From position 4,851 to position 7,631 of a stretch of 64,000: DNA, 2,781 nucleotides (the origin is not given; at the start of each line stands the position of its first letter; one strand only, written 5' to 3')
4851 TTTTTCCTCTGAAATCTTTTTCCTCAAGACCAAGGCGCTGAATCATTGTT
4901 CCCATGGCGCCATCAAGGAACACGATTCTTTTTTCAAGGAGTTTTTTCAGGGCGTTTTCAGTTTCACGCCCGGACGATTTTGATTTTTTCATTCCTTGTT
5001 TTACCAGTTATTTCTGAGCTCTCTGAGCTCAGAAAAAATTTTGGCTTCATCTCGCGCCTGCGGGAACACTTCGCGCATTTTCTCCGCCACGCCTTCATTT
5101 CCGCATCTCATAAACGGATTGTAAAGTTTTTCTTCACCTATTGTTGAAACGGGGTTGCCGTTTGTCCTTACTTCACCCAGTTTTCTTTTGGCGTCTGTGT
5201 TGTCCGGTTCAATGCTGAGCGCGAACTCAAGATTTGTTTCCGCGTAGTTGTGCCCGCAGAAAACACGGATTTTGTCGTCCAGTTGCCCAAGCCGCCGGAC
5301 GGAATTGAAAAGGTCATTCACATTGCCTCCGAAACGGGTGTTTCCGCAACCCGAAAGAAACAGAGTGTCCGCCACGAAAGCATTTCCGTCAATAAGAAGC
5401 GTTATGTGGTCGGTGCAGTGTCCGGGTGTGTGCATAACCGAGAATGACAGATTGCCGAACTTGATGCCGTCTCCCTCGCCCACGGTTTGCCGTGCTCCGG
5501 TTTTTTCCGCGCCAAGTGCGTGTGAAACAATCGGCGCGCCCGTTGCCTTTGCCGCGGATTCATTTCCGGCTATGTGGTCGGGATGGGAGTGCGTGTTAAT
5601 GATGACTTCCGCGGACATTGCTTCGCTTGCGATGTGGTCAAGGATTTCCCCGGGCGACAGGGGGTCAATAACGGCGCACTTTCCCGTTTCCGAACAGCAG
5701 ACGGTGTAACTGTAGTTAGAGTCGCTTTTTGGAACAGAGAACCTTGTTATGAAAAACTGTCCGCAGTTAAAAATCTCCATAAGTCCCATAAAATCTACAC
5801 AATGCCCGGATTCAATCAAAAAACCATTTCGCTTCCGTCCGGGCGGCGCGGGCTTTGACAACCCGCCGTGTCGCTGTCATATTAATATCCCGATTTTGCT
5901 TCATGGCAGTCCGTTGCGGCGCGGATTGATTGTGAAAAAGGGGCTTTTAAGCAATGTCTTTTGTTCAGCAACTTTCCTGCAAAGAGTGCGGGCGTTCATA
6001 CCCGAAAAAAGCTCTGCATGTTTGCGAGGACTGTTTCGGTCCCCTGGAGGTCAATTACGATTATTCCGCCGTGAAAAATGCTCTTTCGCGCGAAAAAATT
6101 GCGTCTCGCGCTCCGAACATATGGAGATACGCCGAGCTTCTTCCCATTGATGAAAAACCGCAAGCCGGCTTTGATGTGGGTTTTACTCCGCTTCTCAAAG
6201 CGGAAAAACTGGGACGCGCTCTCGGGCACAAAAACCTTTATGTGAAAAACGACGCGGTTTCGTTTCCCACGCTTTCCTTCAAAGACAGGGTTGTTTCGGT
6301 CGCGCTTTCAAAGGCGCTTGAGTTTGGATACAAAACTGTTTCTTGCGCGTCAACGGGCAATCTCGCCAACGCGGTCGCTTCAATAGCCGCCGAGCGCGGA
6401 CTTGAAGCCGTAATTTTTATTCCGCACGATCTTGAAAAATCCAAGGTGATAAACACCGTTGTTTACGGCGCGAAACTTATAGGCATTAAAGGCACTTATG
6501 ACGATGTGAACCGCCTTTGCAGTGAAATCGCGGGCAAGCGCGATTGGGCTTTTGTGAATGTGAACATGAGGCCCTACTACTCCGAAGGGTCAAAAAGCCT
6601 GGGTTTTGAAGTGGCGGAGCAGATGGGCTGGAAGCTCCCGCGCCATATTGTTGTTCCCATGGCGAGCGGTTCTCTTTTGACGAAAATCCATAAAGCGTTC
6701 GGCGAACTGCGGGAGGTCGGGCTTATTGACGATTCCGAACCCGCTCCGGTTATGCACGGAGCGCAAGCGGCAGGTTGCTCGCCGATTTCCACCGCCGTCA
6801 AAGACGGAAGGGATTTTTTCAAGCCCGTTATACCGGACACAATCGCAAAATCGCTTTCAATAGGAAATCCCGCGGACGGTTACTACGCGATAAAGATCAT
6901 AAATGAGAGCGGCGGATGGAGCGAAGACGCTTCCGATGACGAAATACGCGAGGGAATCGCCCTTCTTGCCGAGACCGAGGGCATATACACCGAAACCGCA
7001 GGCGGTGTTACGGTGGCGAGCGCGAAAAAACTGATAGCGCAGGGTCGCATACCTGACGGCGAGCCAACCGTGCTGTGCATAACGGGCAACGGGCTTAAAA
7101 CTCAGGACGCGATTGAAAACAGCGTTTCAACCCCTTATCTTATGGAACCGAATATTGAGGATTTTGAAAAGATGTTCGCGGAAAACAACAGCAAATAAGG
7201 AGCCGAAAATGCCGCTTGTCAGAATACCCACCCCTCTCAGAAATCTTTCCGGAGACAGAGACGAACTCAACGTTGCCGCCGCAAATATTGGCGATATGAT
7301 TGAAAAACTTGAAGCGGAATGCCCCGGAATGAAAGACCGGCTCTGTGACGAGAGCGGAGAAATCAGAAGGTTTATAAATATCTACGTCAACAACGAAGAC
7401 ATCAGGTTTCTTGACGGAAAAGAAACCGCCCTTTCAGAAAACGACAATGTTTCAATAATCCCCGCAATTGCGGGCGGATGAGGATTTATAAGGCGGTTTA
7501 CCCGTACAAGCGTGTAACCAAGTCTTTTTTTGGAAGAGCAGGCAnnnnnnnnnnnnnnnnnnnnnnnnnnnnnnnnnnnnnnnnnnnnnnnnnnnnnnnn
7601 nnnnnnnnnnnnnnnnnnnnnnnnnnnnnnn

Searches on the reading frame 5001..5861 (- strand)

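Call 3: search_protein_families(library=pfam, proteins=[window:5001-5861:-], max_evalue=0.01)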
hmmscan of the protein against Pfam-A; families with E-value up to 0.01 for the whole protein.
window:5001-5861:- (286 aa): 2 families
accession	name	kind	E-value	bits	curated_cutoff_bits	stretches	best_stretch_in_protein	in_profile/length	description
PF00753.33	Lactamase_B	-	7.1e-19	68.9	22.7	1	51-204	8-196/196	Metallo-beta-lactamase superfamily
PF16123.11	HAGH_C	-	9.6e-19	68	25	1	206-286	2-83/83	Hydroxyacylglutathione hydrolase C-terminus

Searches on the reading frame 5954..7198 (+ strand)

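Call 3: search_protein_families(library=pfam, proteins=[window:5954-7198:+], max_evalue=0.01)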
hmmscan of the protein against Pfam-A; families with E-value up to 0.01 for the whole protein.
window:5954-7198:+ (414 aa): 2 families
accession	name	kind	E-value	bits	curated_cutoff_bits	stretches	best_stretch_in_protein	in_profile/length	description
PF00291.31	PALP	-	9e-66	222.6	35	1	75-378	5-295/295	Pyridoxal-phosphate dependent enzyme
PF05810.19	NinF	-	7.1e-06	26.3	27.5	1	9-32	2-25/25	NinF protein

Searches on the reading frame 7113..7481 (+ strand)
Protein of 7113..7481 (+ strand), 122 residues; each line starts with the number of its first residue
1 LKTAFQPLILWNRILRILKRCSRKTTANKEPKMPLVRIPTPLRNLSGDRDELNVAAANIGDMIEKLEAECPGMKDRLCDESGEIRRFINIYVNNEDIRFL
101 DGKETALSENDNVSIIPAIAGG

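Call 3: search_protein_families(library=pfam, proteins=[window:7113-7481:+], max_evalue=0.01)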
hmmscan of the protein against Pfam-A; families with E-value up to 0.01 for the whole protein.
window:7113-7481:+ (122 aa): 2 families
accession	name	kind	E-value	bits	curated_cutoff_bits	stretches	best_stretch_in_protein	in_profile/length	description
PF02597.26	ThiS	-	1.2e-14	55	22.5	1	36-122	1-76/76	ThiS family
PF09138.17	Urm1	-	0.00077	20.2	21.8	1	56-122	30-96/96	Urm1 (Ubiquitin related modifier)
